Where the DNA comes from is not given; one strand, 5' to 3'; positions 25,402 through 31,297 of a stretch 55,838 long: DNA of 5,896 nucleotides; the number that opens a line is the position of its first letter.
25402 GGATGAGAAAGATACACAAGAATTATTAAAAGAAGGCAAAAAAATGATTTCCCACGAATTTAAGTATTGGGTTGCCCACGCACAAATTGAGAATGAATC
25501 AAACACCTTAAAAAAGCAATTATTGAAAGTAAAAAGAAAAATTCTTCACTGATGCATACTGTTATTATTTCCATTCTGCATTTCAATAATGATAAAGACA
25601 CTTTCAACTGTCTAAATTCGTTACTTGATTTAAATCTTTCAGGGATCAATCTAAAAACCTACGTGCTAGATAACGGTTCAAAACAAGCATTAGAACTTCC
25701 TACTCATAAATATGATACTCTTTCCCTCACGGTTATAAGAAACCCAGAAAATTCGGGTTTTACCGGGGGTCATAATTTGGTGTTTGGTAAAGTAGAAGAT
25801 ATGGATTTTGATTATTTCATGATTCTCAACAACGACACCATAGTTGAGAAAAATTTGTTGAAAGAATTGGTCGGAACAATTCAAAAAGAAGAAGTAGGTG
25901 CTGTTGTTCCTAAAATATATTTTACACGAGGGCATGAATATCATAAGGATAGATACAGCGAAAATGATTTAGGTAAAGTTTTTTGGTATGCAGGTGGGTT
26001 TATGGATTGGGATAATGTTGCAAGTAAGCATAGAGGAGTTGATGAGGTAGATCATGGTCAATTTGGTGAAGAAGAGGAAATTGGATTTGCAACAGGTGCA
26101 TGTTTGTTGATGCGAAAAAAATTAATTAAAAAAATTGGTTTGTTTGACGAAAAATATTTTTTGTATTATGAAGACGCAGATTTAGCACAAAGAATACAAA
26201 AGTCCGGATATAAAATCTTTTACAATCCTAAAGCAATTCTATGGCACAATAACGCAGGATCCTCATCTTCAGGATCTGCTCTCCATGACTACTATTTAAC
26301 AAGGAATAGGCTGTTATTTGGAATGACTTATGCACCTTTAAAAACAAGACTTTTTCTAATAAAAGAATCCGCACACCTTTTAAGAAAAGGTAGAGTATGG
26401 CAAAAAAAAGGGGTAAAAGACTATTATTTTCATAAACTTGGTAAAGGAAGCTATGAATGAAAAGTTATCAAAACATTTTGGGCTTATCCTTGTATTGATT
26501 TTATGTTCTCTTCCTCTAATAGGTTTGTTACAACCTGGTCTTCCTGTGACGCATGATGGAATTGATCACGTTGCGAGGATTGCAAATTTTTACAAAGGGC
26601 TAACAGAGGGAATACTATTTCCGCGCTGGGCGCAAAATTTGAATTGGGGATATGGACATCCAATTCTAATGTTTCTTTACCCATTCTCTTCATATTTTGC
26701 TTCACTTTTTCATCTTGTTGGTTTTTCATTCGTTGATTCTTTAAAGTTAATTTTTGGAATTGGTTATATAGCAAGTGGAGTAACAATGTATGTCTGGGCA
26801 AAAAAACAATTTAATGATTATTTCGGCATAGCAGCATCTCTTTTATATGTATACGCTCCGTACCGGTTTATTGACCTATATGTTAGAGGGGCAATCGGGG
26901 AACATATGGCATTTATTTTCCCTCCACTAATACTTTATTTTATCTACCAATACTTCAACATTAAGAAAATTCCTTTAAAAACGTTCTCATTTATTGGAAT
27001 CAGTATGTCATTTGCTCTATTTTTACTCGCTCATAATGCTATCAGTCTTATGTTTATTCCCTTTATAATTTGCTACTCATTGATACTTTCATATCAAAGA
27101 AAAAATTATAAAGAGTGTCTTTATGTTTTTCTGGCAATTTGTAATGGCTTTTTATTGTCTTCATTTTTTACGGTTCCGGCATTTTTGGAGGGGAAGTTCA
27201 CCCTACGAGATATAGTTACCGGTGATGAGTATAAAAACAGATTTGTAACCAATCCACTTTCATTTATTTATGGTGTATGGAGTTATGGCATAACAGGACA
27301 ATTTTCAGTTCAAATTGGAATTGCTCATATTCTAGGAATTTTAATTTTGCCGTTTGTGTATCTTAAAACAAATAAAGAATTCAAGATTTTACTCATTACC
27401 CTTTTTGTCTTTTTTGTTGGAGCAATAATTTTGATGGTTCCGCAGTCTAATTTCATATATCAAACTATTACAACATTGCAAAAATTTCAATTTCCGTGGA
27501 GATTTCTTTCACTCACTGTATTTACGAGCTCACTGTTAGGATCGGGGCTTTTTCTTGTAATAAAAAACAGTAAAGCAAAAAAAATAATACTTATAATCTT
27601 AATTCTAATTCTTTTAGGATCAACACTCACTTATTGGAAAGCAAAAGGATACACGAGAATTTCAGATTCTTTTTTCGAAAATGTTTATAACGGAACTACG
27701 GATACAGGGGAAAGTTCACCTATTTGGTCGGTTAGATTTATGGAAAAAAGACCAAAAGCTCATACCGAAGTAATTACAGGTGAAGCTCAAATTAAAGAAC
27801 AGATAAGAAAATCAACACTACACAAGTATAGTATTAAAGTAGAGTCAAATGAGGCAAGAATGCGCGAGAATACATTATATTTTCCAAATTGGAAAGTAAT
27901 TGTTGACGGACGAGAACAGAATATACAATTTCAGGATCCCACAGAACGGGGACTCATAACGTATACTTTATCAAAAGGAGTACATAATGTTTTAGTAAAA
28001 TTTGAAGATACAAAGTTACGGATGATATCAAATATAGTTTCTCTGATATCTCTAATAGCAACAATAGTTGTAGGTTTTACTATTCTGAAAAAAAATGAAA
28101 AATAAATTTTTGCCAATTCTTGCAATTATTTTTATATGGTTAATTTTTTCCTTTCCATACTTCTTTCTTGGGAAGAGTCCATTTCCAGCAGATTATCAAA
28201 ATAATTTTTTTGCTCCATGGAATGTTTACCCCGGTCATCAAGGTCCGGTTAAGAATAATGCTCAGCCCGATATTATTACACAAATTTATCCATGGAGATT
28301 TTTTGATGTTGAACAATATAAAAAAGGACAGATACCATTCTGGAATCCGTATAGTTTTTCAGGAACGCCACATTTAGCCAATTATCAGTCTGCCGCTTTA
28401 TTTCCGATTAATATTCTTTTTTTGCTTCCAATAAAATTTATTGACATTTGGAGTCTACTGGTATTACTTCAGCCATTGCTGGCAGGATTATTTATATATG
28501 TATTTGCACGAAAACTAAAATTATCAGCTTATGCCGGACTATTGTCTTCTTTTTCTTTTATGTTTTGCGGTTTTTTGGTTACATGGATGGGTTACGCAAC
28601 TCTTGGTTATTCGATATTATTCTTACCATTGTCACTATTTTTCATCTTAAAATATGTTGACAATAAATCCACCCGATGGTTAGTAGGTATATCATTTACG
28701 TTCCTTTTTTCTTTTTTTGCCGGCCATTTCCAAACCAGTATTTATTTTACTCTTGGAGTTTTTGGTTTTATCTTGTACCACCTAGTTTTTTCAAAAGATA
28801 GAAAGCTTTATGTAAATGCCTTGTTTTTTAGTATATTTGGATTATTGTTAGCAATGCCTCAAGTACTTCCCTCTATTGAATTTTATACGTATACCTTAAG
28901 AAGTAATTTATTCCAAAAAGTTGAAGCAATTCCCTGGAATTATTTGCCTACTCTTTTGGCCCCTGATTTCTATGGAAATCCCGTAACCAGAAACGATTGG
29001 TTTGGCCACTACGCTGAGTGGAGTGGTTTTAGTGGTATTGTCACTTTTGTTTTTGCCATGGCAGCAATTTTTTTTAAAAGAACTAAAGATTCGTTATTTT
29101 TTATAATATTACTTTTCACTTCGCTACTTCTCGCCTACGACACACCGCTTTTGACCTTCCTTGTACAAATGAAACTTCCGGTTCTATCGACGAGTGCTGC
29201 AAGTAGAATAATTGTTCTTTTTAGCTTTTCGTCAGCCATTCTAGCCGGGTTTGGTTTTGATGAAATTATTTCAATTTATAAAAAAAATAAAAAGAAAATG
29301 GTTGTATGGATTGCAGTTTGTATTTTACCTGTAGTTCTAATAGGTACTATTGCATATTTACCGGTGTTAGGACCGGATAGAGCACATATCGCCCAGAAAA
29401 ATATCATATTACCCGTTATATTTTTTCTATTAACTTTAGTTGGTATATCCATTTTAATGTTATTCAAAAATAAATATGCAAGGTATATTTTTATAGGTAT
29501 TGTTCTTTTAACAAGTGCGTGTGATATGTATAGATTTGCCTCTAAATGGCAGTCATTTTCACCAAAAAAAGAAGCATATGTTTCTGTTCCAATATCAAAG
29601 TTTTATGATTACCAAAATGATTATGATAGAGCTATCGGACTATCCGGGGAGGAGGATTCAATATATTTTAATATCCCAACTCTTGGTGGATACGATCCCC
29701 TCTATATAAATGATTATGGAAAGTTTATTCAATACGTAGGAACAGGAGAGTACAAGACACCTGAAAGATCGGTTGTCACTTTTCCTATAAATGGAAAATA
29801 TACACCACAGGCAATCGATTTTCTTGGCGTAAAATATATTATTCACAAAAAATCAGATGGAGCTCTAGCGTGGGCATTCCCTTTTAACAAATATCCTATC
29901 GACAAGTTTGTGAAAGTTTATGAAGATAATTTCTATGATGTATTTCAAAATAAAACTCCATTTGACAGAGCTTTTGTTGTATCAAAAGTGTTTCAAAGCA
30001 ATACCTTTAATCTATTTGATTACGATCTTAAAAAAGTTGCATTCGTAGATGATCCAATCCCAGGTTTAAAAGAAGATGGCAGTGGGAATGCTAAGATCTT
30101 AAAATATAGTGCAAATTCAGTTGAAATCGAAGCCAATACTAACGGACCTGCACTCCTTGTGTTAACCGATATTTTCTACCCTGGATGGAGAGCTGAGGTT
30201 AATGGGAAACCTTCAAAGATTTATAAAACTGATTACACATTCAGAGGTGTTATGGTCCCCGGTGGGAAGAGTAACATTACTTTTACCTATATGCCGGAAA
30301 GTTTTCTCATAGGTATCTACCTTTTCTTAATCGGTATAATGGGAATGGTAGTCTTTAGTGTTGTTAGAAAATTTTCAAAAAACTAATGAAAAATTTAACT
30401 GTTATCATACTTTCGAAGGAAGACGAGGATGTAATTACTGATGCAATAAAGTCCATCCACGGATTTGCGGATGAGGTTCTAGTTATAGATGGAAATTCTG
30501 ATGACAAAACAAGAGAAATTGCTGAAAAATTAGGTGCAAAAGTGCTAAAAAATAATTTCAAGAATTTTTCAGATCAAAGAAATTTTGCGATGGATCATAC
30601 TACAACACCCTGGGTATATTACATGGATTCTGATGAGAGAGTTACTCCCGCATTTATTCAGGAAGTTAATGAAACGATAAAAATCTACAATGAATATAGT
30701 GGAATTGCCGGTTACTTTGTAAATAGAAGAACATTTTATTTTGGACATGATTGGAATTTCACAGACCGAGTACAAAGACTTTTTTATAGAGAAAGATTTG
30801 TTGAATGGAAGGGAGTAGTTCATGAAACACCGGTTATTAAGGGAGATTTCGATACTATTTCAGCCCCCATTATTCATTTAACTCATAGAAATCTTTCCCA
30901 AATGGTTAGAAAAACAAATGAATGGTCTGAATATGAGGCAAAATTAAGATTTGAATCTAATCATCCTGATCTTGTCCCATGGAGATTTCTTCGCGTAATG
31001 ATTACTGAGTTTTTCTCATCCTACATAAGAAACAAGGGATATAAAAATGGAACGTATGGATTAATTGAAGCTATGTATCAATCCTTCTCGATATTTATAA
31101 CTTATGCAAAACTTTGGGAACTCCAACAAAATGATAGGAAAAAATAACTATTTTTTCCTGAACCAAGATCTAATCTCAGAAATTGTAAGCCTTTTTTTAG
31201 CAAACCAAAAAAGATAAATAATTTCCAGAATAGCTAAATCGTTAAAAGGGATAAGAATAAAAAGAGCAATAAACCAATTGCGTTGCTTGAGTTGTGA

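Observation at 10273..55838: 45-kb co-directional glycosylation mega-cluster dominated by 18 extracytoplasmic GT-C-type membrane enzymes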

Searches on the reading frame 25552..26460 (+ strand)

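Call 4: search_protein_families(library=pfam, proteins=[window:25552-26460:+], max_evalue=0.01)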
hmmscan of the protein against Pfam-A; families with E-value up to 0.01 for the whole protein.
window:25552-26460:+ (302 aa): 5 families
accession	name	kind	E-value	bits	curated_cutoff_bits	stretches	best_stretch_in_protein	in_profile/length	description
PF00535.33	Glycos_transf_2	-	1.9e-14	54.4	23.3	1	11-195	7-167/168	Glycosyl transferase family 2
PF13641.12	Glyco_tranf_2_3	-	7.2e-14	52.8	27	1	19-235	18-214/230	Glycosyltransferase like family 2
PF13506.12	Glyco_transf_21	-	6.2e-08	32.7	21.7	1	82-234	27-156/174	Glycosyl transferase family 21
PF13632.12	Glyco_trans_2_3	-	1.4e-07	32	27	1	88-257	1-142/198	Glycosyl transferase family group 2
PF02709.20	Glyco_transf_7C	-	0.0027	17.8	23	1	182-227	21-67/78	N-terminal domain of galactosyltransferase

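Call 37: search_protein_families(library=ncbifam, proteins=[window:25552-26460:+], max_evalue=0.00001)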
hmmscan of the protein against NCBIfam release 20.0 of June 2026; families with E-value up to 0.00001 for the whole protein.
window:25552-26460:+ (302 aa): 5 families
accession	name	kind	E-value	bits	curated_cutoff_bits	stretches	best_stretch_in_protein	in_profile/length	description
TIGR03965.1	mycofact_glyco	equivalog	3.5e-14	52.5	280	1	176-234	225-282/467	mycofactocin biosynthesis glycosyltransferase MftF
TIGR01556.1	rhamnosyltran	subfamily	6.1e-14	51.9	200.55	1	183-256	151-235/281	rhamnosyltransferase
TIGR03937.1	PgaC_IcaA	equivalog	1.4e-08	34.1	422.3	0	181-231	201-249/407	poly-beta-1,6-N-acetyl-D-glucosamine synthase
NF041875.1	EPS_EpsD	equivalog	8.7e-08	31.9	370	1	150-236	128-210/325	exopolysaccharide biosynthesis glycosyltransferase EpsD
TIGR04242.1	nodulat_NodC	equivalog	6.9e-06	25.3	550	0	7-122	53-168/395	chitooligosaccharide synthase NodC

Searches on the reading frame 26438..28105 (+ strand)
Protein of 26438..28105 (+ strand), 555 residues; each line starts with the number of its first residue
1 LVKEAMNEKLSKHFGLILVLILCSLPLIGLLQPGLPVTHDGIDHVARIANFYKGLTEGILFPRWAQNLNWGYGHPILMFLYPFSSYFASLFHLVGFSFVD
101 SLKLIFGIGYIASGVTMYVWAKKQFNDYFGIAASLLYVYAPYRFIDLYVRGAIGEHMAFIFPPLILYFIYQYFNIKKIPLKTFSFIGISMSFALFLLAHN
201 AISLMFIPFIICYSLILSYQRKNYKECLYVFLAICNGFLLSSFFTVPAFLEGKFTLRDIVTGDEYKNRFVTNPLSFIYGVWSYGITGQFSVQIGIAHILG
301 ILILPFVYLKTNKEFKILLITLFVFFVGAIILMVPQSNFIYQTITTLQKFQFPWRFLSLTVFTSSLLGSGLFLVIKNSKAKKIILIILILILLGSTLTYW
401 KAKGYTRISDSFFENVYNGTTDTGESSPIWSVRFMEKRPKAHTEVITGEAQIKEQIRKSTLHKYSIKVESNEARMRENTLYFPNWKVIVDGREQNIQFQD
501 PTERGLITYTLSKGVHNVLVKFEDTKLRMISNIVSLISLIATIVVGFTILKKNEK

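Call 4: search_protein_families(library=pfam, proteins=[window:26438-28105:+], max_evalue=0.01)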
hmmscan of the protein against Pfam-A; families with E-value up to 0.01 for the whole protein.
window:26438-28105:+ (555 aa): 1 family
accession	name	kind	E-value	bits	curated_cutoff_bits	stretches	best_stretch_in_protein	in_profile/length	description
PF10131.15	PTPS_related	-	3.5e-12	46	26.4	1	82-415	6-323/621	6-pyruvoyl-tetrahydropterin synthase related domain; membrane protein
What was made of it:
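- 26438..28105 (+): g23: PTPS_related GT-C (family B). PF10131, 46 bits (call 4).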

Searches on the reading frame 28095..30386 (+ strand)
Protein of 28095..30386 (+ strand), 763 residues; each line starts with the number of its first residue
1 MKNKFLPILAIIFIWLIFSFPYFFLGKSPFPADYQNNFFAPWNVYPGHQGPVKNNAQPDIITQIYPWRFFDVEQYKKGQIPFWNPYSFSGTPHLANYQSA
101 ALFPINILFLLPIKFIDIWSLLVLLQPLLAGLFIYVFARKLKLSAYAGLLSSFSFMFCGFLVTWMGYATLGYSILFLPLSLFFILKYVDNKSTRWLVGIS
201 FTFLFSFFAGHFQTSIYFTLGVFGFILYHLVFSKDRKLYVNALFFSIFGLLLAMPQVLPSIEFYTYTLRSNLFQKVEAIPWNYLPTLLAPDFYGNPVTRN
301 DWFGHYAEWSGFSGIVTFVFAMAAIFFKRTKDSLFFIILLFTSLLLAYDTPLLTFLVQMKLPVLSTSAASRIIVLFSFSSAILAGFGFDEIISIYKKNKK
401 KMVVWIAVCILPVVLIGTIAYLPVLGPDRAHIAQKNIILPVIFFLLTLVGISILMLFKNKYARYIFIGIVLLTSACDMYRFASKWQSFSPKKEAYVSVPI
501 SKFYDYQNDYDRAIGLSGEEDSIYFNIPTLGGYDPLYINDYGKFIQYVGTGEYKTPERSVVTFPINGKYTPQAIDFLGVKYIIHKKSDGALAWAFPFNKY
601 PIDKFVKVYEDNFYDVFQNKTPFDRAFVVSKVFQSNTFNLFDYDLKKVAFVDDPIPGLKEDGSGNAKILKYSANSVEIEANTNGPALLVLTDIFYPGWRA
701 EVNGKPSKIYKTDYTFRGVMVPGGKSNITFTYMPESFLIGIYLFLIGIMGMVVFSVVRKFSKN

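Call 4: search_protein_families(library=pfam, proteins=[window:28095-30386:+], max_evalue=0.01)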
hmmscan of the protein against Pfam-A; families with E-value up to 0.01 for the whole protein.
window:28095-30386:+ (763 aa): 2 families
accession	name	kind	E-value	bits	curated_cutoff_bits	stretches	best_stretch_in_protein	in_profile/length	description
PF09586.16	YfhO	-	3.2e-22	79.2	28.5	2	666-743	756-834/835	Bacterial membrane protein YfhO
PF07695.17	7TMR-DISM_7TM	-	0.00046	20.6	29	1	309-474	5-164/205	7TM diverse intracellular signalling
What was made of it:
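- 28095..30386 (+): g24: YfhO-family GT-C. PF09586, 79.2 bits (call 4).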

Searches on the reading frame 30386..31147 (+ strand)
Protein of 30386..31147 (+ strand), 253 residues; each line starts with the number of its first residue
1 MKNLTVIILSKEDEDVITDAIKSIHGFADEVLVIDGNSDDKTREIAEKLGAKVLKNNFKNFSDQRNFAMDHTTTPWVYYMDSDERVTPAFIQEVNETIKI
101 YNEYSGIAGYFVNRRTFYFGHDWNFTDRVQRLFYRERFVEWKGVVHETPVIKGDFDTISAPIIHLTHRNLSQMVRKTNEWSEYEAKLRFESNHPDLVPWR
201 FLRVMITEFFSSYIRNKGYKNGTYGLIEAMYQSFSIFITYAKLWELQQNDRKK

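Call 4: search_protein_families(library=pfam, proteins=[window:30386-31147:+], max_evalue=0.01)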
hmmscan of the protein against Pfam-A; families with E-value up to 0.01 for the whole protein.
window:30386-31147:+ (253 aa): 3 families
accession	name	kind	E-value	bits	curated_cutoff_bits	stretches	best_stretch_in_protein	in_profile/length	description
PF00535.33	Glycos_transf_2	-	2.5e-17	63.7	23.3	1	5-144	1-148/168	Glycosyl transferase family 2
PF13704.12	Glyco_tranf_2_4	-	0.00025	21.9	27.5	1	12-85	2-83/98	Glycosyl transferase family 2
PF10111.15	Glyco_tranf_2_2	-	0.00052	20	27.3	1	6-156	2-162/276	Glycosyltransferase like family 2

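Call 37: search_protein_families(library=ncbifam, proteins=[window:30386-31147:+], max_evalue=0.00001)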
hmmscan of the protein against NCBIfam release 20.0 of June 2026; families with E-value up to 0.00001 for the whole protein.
window:30386-31147:+ (253 aa): 4 families
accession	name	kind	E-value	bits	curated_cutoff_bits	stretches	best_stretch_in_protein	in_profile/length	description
TIGR04283.1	glyco_like_mftF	equivalog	7.3e-11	42.1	182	1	4-104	1-103/221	TIGR04283 family arsenosugar biosynthesis glycosyltransferase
TIGR04195.1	S_glycosyl_SunS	equivalog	3.8e-10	39.2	350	1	4-151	59-204/421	SunS family peptide S-glycosyltransferase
TIGR04182.1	glyco_TIGR04182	equivalog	1.3e-09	37.9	325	1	4-94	2-93/293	S-layer glycoprotein N-glycosyltransferase AglJ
NF010496.0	PRK13915.1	equivalog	2.5e-06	26.8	262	1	4-56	33-91/307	glucosyl-3-phosphoglycerate synthase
